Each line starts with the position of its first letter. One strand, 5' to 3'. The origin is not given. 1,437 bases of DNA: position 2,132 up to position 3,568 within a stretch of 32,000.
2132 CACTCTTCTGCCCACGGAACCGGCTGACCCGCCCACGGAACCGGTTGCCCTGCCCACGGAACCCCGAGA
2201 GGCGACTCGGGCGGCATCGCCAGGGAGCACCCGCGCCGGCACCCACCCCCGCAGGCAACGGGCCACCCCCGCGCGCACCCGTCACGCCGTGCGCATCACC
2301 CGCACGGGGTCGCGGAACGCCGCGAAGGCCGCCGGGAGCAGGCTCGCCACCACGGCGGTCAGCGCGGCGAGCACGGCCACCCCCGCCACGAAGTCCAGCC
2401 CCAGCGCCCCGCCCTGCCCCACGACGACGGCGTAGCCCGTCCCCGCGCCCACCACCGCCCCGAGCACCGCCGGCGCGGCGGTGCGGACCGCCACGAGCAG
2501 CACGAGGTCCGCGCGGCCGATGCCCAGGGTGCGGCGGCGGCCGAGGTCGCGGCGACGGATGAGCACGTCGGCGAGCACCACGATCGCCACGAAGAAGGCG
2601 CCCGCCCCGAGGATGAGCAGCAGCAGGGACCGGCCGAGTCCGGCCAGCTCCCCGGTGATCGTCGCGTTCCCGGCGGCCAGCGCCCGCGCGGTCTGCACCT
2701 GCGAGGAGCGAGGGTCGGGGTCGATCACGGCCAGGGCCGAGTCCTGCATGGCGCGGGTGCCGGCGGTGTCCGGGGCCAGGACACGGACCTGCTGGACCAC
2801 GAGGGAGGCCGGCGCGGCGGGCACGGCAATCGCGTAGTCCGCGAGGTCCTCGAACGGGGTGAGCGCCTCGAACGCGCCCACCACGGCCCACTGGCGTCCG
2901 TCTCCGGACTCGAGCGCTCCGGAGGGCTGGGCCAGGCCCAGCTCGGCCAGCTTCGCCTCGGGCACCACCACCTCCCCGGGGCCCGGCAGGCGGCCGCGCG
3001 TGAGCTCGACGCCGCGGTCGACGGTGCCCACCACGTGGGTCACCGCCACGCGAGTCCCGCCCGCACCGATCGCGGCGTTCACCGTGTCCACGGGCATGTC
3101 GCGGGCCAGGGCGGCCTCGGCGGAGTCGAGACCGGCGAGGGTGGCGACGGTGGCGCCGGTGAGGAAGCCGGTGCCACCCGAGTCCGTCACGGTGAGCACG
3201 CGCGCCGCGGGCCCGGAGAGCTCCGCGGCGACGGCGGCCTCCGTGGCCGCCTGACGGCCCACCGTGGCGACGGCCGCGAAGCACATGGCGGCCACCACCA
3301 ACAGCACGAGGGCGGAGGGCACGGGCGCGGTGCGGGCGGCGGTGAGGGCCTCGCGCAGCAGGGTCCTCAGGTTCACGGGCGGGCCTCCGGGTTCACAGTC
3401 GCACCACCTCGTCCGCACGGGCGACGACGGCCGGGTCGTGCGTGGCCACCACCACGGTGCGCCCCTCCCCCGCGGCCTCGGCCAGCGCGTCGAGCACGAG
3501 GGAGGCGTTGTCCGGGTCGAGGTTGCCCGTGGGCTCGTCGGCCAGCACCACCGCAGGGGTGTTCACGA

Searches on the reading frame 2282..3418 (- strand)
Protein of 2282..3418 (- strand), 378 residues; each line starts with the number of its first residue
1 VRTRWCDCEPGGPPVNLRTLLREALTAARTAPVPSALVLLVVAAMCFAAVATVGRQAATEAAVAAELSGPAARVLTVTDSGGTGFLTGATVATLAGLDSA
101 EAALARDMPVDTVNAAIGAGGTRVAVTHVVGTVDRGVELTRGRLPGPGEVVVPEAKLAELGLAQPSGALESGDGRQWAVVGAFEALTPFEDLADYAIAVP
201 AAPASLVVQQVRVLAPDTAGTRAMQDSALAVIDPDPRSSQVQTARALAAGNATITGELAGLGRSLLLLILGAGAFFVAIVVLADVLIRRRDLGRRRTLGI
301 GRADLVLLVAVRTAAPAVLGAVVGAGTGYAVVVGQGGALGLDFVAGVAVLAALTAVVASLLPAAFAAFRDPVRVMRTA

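Call 82: find_encoding_contigs(protein=window:2282-3418:-, flank=10000, max_places=1)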
Protein window:2282-3418:- (378 aa): no gene with exactly this product is on record in the collection.
